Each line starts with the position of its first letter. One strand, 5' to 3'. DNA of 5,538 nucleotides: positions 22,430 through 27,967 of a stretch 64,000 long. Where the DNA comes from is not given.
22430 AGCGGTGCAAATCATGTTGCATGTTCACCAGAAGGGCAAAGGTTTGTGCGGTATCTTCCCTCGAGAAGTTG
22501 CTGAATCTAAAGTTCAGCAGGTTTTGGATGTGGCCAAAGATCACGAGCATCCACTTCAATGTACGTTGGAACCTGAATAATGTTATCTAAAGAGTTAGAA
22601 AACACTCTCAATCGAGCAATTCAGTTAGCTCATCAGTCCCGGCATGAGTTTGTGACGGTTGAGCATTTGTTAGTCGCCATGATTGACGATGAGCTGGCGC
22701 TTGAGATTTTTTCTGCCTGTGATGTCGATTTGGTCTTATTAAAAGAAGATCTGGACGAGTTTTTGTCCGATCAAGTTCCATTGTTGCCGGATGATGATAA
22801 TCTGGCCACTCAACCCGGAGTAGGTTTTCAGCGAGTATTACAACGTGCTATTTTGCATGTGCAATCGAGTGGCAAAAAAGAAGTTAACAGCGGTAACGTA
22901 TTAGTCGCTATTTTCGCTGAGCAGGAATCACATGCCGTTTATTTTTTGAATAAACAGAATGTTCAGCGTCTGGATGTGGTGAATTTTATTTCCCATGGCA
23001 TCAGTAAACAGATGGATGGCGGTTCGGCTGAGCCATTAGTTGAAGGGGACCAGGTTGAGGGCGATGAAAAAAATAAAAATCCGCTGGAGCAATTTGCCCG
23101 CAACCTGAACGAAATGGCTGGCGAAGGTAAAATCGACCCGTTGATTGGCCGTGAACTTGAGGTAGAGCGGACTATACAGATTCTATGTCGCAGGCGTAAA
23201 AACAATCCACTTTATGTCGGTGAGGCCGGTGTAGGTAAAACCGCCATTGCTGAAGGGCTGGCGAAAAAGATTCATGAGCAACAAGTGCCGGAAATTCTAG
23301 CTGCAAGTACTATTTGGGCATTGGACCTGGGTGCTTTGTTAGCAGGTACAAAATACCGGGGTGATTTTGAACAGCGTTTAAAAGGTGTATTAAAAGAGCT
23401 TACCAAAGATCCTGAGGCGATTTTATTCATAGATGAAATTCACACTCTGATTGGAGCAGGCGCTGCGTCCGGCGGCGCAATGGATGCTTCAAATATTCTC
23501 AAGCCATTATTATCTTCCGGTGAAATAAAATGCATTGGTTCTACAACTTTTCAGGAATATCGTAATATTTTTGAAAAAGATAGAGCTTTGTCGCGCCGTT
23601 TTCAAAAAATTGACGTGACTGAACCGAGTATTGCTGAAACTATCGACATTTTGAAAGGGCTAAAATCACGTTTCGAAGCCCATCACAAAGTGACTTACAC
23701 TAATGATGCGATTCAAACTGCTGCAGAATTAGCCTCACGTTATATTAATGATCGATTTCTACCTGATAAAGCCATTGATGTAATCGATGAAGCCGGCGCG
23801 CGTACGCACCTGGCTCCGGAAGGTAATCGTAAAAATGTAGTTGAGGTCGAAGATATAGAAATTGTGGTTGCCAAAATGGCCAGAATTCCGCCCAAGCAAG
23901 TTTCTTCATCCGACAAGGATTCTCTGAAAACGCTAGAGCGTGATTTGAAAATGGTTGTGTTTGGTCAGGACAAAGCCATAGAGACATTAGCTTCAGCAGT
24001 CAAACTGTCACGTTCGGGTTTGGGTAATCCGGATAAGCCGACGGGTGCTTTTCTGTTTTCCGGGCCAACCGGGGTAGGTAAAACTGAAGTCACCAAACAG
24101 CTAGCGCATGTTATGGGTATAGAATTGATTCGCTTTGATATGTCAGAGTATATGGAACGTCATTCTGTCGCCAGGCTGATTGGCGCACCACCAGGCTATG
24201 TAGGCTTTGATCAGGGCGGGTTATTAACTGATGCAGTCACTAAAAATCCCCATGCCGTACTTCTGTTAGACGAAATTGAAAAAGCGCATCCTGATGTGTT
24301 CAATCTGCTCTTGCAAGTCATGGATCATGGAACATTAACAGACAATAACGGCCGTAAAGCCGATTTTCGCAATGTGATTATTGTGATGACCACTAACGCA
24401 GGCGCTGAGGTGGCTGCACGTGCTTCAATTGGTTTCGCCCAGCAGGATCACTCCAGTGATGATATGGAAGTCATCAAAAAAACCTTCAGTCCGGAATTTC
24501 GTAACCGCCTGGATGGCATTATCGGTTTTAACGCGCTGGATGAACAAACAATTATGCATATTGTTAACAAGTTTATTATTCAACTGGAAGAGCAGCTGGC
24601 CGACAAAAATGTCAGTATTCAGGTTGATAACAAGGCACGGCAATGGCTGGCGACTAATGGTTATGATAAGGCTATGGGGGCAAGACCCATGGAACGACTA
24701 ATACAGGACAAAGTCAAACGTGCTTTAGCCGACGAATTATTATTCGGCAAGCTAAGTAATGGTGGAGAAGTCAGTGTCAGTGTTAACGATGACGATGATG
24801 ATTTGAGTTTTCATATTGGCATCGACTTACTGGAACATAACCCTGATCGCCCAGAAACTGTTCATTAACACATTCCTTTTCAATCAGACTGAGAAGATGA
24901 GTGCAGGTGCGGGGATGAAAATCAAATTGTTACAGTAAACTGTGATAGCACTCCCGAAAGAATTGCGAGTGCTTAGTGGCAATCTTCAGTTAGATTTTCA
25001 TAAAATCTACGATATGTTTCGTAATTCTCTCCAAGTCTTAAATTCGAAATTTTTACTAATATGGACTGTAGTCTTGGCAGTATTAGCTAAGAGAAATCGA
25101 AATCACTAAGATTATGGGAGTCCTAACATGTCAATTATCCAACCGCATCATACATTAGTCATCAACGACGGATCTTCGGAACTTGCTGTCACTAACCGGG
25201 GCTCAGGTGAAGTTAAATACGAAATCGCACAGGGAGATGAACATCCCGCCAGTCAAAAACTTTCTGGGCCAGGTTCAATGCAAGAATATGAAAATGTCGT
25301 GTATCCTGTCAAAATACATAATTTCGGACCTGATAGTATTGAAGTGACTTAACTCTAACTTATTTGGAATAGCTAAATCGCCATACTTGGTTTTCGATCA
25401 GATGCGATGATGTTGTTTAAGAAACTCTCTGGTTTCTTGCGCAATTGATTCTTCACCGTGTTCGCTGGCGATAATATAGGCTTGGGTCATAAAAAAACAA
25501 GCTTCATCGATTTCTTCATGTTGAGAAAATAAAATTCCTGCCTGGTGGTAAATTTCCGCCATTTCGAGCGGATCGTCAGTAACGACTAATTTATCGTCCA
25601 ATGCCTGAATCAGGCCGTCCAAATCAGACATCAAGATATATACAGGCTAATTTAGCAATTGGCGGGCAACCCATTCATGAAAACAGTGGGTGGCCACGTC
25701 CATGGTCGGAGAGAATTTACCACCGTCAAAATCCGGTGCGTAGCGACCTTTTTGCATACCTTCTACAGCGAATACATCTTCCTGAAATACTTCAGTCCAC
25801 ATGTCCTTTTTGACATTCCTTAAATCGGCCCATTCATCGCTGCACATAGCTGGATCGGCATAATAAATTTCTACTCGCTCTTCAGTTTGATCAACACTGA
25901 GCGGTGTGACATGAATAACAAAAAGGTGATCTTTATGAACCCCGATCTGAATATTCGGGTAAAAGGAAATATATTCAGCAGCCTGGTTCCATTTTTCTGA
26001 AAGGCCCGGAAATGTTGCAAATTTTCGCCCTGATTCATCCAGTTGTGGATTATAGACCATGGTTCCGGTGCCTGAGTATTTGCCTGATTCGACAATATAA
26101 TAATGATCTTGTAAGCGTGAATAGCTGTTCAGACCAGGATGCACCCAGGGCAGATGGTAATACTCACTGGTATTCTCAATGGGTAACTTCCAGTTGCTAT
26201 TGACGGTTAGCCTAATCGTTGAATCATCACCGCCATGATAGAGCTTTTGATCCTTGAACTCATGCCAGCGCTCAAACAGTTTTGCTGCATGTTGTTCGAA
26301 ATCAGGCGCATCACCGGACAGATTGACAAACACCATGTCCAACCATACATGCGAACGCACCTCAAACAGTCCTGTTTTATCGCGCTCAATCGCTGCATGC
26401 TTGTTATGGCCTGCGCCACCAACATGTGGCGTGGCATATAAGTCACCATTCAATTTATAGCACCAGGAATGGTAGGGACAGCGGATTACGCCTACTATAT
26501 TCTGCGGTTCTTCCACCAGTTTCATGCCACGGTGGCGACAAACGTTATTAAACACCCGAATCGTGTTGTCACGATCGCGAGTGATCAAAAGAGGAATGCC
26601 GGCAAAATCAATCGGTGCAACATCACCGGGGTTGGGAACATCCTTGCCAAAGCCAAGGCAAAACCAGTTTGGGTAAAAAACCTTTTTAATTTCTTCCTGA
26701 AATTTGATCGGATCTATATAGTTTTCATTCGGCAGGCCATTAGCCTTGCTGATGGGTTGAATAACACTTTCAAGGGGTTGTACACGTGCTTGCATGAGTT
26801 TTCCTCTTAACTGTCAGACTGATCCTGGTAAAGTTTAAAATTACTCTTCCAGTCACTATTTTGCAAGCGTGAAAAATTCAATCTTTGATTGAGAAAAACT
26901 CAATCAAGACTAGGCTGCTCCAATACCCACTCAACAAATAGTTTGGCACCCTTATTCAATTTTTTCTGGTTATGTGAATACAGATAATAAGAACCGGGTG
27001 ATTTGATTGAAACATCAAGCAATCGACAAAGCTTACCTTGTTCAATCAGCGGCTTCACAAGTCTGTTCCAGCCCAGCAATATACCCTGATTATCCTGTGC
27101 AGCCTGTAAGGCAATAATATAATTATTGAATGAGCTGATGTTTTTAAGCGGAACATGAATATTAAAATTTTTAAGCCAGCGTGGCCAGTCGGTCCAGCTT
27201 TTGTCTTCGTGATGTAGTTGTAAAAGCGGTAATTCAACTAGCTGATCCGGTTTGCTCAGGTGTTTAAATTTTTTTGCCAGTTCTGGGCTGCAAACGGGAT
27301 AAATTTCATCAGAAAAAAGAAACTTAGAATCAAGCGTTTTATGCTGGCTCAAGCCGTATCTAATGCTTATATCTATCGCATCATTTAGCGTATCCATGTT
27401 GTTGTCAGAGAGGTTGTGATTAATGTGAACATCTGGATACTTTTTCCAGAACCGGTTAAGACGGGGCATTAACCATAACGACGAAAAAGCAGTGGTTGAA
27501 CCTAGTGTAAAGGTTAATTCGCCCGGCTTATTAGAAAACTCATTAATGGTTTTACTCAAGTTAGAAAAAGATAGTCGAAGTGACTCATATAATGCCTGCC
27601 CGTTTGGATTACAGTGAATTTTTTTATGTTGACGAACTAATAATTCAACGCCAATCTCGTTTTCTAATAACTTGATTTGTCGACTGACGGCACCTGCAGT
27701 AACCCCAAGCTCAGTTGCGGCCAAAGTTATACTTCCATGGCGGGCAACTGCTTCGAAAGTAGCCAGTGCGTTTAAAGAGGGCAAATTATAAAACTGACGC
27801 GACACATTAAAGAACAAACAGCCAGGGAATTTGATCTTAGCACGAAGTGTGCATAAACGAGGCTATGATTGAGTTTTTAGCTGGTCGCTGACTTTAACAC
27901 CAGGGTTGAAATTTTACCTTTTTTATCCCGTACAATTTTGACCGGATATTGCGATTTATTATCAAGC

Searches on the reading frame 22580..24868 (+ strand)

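Call 35: search_protein_families(library=ncbifam, max_evalue=1e-10, proteins=[window:22580-24868:+])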
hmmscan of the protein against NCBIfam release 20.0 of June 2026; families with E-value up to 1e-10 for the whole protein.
window:22580-24868:+ (762 aa): 8 families
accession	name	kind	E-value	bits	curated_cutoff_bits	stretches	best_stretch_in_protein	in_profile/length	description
NF008263.0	PRK11034.1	equivalog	0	1194.7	1350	1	1-746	1-746/758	ATP-dependent Clp protease ATP-binding subunit ClpA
TIGR02639.1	ClpA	equivalog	0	1121.3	993.15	1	3-734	2-733/734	ATP-dependent Clp protease ATP-binding subunit ClpA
TIGR03346.1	chaperone_ClpB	equivalog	4.3e-233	776.3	1232.1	2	4-411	3-398/853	ATP-dependent chaperone ClpB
NF008118.0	PRK10865.1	equivalog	5.6e-192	639.9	1417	2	6-408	10-400/857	ATP-dependent chaperone ClpB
TIGR03345.1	VI_ClpV1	equivalog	5.9e-192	640.2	884.95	2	2-423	1-424/852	type VI secretion system ATPase TssH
NF033606.1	heat_AAA_ClpK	exception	4.2e-177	590.8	1900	2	3-424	113-522/949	heat shock survival AAA family ATPase ClpK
NF033607.0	disagg_AAA_ClpG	exception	1.5e-165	552.6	1900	2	2-412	89-489/932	AAA family protein disaggregase ClpG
NF003745.1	PRK05342.1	equivalog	6.9e-12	44.9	359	0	630-712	290-376/418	ATP-dependent Clp protease ATP-binding subunit ClpX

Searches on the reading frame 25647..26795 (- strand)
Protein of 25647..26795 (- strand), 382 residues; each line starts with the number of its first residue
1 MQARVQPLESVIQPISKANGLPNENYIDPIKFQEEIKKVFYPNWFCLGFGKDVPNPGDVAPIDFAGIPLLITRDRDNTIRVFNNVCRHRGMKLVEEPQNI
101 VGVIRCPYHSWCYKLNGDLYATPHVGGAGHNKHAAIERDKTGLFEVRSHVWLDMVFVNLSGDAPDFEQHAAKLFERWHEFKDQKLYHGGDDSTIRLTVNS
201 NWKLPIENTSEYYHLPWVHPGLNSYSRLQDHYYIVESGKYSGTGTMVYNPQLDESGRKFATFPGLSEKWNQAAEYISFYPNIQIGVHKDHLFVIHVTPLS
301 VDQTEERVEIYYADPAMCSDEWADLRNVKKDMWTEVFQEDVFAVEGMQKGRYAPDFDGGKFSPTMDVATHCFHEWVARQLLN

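Call 51: search_protein_families(library=ncbifam, max_evalue=1e-30, proteins=[window:25647-26795:-])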
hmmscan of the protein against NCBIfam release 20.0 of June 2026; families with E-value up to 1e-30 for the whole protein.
window:25647-26795:- (382 aa): 1 family
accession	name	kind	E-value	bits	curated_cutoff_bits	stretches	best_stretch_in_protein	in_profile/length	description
NF058607.1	GlBtMonoOxGbcA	equivalog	1.1e-34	119.6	670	1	15-224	27-228/420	glycine betaine monooxygenase oxygenase subunit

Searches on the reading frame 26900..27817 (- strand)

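Call 51: search_protein_families(library=ncbifam, max_evalue=1e-30, proteins=[window:26900-27817:-])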
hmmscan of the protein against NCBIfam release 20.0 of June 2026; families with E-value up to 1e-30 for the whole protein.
window:26900-27817:- (305 aa): 5 families
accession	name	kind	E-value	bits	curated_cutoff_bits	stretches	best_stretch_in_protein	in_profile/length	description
NF008352.0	PRK11139.1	subfamily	1.8e-70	237.5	288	1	11-301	4-291/305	transcriptional regulator GcvA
TIGR03418.1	chol_sulf_TF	equivalog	4.3e-70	236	324.8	1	14-300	2-290/291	choline sulfate utilization transcriptional regulator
NF007491.0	PRK10086.1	equivalog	1.7e-59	201.2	316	1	14-301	18-308/313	DNA-binding transcriptional regulator DsdC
TIGR02036.1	dsdC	equivalog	4.7e-53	180.2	352.4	1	15-301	10-300/302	DNA-binding transcriptional regulator DsdC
NF041130.1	PenR_Burk_TF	exception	1.2e-37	129.7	625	1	14-301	9-288/292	beta-lactamase transcriptional regulator PenR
